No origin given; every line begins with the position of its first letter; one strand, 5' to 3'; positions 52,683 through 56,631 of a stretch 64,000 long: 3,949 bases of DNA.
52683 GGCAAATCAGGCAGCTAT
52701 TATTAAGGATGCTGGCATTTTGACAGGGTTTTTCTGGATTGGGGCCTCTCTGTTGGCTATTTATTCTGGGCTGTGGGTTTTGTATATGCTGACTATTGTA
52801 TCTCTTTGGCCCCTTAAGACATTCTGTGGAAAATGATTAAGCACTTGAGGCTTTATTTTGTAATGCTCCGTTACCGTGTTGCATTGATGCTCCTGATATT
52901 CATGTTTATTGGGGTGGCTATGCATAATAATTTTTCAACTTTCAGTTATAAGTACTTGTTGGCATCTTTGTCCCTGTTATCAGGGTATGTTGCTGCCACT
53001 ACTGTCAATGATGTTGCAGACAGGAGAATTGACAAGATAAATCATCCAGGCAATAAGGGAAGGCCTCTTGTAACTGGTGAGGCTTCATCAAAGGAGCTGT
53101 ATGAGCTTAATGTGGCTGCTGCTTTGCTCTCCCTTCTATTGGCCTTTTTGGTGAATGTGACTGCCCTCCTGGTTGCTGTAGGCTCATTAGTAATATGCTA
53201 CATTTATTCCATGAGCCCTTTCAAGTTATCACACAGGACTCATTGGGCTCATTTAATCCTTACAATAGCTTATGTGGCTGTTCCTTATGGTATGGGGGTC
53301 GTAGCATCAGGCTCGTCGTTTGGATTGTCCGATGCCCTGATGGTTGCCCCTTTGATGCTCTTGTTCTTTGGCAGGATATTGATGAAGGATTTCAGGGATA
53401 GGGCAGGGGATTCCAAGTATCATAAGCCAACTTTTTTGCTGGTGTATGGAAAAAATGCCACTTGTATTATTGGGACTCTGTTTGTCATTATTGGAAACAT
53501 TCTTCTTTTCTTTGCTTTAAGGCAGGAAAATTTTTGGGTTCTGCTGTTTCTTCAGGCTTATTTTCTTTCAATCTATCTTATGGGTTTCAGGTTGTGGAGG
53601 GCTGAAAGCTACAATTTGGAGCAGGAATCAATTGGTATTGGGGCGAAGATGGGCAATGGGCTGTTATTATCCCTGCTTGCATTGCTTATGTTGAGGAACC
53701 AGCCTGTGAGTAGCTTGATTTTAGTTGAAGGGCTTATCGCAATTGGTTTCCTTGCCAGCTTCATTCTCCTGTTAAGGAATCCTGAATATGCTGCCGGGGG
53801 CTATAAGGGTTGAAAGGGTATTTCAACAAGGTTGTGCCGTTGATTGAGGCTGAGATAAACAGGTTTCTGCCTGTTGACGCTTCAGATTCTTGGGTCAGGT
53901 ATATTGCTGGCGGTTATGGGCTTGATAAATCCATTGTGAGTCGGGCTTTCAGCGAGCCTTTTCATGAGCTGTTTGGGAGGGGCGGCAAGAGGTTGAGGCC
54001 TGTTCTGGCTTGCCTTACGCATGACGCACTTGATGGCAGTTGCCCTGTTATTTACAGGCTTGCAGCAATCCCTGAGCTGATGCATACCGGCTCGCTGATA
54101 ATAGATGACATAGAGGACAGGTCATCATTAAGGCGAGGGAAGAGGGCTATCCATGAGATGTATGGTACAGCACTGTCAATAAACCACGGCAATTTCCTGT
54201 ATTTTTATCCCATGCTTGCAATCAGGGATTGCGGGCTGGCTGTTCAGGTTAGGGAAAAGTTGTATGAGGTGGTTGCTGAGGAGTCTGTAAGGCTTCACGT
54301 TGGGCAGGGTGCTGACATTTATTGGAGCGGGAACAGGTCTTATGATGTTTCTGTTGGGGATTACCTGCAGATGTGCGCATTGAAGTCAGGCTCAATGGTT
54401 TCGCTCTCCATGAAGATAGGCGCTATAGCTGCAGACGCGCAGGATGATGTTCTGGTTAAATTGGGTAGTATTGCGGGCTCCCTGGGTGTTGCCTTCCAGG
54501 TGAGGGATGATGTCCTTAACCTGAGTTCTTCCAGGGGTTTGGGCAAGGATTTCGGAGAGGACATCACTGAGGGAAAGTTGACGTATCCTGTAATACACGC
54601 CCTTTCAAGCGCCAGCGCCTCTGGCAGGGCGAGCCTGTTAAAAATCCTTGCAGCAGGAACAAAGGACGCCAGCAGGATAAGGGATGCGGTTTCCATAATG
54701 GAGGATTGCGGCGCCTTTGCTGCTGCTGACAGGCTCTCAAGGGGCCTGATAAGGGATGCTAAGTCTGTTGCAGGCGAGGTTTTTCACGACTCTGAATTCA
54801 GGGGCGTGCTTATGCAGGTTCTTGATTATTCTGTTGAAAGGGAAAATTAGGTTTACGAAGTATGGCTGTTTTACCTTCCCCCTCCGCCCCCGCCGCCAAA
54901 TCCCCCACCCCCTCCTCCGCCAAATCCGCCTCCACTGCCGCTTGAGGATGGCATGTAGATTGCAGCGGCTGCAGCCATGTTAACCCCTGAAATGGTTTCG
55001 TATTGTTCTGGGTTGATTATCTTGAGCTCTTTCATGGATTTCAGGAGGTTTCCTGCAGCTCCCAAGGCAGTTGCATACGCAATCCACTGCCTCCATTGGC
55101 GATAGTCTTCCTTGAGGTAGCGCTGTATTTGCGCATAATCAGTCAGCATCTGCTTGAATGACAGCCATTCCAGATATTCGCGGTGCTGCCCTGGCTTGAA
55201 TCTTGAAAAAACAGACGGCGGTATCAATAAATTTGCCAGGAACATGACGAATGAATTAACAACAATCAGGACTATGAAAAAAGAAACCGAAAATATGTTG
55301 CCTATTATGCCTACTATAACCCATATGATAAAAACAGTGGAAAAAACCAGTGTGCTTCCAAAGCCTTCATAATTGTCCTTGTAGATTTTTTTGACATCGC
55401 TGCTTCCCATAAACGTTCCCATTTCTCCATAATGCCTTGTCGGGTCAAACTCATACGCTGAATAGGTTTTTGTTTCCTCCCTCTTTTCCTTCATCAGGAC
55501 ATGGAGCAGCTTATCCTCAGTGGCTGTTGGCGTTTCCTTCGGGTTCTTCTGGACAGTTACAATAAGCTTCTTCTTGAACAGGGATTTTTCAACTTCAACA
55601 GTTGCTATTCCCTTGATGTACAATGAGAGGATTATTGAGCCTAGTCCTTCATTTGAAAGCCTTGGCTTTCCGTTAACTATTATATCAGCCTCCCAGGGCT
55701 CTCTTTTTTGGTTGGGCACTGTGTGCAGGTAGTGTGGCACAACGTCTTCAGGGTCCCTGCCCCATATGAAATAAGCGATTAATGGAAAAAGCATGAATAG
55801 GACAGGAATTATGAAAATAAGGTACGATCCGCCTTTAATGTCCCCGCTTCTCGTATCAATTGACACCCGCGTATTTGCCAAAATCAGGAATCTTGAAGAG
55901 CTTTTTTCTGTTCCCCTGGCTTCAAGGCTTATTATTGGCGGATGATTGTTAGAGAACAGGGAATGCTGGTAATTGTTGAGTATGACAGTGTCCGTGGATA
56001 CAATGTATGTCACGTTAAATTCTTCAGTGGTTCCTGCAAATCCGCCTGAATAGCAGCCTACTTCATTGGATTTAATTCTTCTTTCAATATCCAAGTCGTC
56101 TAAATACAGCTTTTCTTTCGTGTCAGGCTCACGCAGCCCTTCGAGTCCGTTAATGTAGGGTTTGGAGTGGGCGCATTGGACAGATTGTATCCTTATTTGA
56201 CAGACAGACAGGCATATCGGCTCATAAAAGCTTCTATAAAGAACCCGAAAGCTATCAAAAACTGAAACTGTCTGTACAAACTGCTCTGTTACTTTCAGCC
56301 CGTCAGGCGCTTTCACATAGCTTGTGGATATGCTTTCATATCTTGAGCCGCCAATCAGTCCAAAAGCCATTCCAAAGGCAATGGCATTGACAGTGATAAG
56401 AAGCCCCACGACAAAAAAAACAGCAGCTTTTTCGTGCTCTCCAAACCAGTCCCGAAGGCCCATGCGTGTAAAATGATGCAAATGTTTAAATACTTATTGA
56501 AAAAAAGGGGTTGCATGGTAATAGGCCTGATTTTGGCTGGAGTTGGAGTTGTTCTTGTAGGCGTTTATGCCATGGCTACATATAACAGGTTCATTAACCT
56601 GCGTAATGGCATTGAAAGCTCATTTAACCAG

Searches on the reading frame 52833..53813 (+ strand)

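Call 29: search_protein_families(library=pfam, proteins=[window:52833-53813:+])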
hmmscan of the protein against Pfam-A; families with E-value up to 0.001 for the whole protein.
window:52833-53813:+ (326 aa): 1 family
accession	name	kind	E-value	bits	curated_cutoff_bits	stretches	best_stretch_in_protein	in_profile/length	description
PF01040.23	UbiA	-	3.4e-34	118.7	34.2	1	20-260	1-235/250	UbiA prenyltransferase family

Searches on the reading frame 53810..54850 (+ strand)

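Call 29: search_protein_families(library=pfam, proteins=[window:53810-54850:+])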
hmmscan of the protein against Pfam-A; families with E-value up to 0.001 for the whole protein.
window:53810-54850:+ (346 aa): 1 family
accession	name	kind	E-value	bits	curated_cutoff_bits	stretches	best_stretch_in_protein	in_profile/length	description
PF00348.22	polyprenyl_synt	-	2.6e-62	210.7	27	1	46-297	3-251/251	Polyprenyl synthetase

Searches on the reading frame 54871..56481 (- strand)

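Call 29: search_protein_families(library=pfam, proteins=[window:54871-56481:-])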
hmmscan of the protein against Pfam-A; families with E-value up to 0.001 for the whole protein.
window:54871-56481:- (536 aa): 1 family
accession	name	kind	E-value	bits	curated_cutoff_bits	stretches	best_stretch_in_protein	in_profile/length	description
PF20990.2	DUF2207_C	-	2.4e-22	80.3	33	1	249-483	2-247/247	Predicted membrane protein (DUF2207) C-terminal domain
